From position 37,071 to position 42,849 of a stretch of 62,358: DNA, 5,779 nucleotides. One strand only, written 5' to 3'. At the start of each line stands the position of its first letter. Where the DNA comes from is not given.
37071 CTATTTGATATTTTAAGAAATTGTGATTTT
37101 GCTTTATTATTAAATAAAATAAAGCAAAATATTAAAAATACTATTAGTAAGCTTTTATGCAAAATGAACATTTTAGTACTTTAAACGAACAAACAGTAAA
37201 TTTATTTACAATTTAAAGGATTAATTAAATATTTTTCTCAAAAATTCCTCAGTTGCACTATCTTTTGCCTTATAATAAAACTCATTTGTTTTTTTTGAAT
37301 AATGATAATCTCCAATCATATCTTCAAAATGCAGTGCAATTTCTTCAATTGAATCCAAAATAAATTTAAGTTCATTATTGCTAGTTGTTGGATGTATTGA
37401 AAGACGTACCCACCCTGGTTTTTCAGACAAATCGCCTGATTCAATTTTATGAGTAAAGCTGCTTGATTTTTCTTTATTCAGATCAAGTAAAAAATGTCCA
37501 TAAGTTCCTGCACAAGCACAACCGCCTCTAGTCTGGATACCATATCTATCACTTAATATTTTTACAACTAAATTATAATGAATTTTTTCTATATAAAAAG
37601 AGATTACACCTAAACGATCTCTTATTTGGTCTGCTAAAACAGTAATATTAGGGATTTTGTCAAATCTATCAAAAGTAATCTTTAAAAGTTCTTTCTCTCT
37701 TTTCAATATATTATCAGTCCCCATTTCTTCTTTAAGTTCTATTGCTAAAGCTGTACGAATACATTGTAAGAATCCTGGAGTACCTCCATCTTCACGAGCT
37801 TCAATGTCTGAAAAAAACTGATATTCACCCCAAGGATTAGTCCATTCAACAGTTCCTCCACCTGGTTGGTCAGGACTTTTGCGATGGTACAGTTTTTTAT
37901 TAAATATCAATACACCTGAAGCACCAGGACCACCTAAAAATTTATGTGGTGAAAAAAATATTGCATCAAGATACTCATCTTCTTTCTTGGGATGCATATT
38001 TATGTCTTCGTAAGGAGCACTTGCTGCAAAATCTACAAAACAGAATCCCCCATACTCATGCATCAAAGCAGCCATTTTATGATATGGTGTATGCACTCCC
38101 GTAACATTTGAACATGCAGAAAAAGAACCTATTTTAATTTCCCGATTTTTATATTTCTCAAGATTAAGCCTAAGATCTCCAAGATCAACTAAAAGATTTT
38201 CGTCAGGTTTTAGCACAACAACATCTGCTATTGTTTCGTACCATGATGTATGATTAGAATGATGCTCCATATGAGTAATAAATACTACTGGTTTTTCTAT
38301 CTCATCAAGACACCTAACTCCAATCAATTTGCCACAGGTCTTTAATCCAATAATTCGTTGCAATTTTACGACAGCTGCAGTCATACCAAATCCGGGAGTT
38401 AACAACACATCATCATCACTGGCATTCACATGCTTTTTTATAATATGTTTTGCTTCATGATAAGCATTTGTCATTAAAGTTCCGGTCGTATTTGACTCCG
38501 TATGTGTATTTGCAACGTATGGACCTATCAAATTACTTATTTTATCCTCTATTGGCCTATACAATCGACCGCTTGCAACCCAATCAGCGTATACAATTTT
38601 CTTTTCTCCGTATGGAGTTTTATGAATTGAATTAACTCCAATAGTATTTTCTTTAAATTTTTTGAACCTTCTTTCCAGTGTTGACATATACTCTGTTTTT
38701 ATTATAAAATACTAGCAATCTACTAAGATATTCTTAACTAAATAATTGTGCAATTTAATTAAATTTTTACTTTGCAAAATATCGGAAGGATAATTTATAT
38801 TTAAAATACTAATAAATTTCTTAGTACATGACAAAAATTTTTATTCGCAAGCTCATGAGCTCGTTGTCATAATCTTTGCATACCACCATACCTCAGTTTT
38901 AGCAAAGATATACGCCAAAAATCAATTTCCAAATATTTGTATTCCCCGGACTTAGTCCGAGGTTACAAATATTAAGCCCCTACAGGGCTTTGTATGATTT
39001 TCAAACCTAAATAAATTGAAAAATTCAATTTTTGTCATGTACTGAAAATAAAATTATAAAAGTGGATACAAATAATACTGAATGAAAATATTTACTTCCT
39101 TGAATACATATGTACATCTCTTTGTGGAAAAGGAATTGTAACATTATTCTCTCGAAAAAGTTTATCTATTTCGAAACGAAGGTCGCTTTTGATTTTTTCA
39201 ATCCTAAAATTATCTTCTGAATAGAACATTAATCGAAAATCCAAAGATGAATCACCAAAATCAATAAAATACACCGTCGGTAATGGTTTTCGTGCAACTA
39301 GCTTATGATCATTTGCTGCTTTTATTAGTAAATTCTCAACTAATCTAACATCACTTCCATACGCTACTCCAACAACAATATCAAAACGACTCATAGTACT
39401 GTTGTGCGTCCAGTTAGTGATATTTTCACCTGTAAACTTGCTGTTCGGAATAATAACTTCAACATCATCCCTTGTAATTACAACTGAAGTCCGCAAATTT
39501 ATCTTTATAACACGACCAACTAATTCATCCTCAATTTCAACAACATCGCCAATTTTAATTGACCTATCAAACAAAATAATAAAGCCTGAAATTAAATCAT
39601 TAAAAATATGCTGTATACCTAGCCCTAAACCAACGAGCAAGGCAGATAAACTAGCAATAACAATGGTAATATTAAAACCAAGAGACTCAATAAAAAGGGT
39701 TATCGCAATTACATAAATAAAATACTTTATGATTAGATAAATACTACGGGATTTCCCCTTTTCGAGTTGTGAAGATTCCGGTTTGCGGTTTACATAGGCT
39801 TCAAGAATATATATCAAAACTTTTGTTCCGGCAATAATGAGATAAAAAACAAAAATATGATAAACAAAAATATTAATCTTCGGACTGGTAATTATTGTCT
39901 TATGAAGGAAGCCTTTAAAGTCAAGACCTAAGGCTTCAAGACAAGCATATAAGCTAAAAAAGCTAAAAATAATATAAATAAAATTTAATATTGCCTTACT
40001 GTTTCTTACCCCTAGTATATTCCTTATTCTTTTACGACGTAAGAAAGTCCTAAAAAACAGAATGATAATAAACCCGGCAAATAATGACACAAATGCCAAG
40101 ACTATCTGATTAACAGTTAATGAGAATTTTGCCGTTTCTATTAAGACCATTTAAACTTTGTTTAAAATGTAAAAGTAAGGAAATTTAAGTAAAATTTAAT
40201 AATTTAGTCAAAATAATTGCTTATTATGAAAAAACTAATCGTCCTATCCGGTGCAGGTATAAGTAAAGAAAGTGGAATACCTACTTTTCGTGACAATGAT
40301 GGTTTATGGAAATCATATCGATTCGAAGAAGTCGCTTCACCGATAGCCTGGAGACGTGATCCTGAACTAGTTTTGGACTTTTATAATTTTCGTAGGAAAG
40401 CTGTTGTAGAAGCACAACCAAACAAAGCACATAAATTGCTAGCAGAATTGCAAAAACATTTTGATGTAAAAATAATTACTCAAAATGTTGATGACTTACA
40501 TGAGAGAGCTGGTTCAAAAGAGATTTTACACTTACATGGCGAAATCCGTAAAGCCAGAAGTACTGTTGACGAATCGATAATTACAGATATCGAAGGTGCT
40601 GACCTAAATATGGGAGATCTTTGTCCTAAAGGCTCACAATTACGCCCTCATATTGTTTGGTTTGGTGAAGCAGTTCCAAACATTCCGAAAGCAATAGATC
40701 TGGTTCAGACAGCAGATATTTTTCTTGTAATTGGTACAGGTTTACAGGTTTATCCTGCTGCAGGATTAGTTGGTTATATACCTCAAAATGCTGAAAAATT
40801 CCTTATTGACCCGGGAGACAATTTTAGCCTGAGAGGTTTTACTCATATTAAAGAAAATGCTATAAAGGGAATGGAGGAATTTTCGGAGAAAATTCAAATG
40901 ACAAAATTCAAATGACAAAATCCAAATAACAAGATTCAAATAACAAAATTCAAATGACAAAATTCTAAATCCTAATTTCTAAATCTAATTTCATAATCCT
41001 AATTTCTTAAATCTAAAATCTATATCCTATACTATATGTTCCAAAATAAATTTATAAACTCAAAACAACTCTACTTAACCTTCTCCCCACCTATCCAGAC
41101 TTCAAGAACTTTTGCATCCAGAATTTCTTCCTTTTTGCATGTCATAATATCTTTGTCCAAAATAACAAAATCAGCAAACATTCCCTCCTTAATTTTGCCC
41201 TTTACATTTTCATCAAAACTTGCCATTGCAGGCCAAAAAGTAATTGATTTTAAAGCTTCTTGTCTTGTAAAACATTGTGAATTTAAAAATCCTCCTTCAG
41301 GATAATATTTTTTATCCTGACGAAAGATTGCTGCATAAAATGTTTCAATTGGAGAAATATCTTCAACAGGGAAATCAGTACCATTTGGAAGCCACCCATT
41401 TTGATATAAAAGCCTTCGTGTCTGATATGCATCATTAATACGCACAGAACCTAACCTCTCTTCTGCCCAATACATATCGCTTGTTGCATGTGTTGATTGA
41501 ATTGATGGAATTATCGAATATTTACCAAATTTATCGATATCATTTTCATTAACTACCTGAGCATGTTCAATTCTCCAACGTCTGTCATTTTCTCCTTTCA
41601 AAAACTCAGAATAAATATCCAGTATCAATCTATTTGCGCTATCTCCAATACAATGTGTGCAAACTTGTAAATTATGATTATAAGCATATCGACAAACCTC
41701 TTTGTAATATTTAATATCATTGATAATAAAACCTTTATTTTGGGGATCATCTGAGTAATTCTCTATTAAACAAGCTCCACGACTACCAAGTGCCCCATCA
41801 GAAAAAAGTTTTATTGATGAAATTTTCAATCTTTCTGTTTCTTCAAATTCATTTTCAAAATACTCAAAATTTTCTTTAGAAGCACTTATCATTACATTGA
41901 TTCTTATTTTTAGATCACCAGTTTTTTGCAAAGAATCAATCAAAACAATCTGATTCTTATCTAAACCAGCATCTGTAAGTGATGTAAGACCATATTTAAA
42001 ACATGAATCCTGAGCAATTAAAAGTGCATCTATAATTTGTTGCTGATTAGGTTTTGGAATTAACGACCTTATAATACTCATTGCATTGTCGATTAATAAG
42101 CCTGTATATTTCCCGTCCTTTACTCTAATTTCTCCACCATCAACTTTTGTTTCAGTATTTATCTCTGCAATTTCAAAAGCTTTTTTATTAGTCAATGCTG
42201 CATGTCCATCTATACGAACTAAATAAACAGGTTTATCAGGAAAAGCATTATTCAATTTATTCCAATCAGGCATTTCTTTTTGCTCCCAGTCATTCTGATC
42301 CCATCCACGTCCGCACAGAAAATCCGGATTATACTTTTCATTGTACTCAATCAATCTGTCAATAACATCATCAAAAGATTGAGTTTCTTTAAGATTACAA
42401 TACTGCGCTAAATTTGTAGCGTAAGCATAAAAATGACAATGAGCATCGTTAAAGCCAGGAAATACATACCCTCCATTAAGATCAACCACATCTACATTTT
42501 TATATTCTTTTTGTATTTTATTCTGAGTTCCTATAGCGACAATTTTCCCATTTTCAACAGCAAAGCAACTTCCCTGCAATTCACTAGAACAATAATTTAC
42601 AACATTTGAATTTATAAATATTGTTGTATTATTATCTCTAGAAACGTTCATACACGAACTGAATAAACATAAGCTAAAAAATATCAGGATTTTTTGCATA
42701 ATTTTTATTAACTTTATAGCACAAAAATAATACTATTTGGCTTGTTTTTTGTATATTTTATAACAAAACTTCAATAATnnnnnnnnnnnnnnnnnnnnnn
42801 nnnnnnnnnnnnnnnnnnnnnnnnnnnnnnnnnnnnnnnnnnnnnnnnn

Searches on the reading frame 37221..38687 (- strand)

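Call 36: search_protein_families(library=pfam, proteins=[window:37221-38687:-], max_evalue=0.00001)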
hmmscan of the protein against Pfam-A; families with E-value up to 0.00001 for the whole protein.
window:37221-38687:- (488 aa): 1 family
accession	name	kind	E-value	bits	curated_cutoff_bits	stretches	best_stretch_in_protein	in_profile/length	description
PF00266.25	Aminotran_5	-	3.7e-43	148.4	21.5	1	32-440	1-368/371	Aminotransferase class-V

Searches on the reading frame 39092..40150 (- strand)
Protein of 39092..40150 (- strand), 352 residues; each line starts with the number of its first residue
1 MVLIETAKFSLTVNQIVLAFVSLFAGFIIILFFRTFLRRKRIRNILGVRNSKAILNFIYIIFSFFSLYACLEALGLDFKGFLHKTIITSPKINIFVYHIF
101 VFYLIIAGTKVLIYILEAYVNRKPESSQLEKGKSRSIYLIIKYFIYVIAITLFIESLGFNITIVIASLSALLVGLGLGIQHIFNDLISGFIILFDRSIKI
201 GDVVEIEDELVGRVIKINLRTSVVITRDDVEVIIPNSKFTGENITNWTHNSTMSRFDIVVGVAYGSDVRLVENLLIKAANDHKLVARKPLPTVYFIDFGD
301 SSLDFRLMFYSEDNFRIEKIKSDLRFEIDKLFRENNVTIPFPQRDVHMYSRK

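Call 36: search_protein_families(library=pfam, proteins=[window:39092-40150:-], max_evalue=0.00001)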
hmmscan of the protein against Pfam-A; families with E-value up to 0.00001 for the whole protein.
window:39092-40150:- (352 aa): 2 families
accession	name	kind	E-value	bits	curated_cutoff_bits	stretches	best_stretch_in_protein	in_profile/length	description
PF00924.24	MS_channel_2nd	-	7.8e-20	71.2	20.2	1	182-249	2-68/68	Mechanosensitive ion channel, beta-domain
PF21082.3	MS_channel_3rd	-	7.9e-15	55.5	21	1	257-338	2-87/88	Mechanosensitive ion channel MscS, C-terminal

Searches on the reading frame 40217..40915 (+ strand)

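Call 36: search_protein_families(library=pfam, proteins=[window:40217-40915:+], max_evalue=0.00001)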
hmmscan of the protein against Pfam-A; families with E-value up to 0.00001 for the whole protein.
window:40217-40915:+ (232 aa): 1 family
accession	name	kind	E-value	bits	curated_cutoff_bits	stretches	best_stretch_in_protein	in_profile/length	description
PF02146.23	SIR2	-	1e-44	153.1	24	1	12-180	1-180/180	Sir2 family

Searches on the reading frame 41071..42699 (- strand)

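Call 36: search_protein_families(library=pfam, proteins=[window:41071-42699:-], max_evalue=0.00001)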
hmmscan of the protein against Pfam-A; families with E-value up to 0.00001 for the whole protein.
window:41071-42699:- (542 aa): 2 families
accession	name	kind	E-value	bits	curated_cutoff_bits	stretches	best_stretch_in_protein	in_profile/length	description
PF07969.17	Amidohydro_3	-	7.4e-86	289.9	29.7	1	70-541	1-471/472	Amidohydrolase family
PF01979.26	Amidohydro_1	-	3.6e-06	26.9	25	0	460-540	270-344/345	Amidohydrolase family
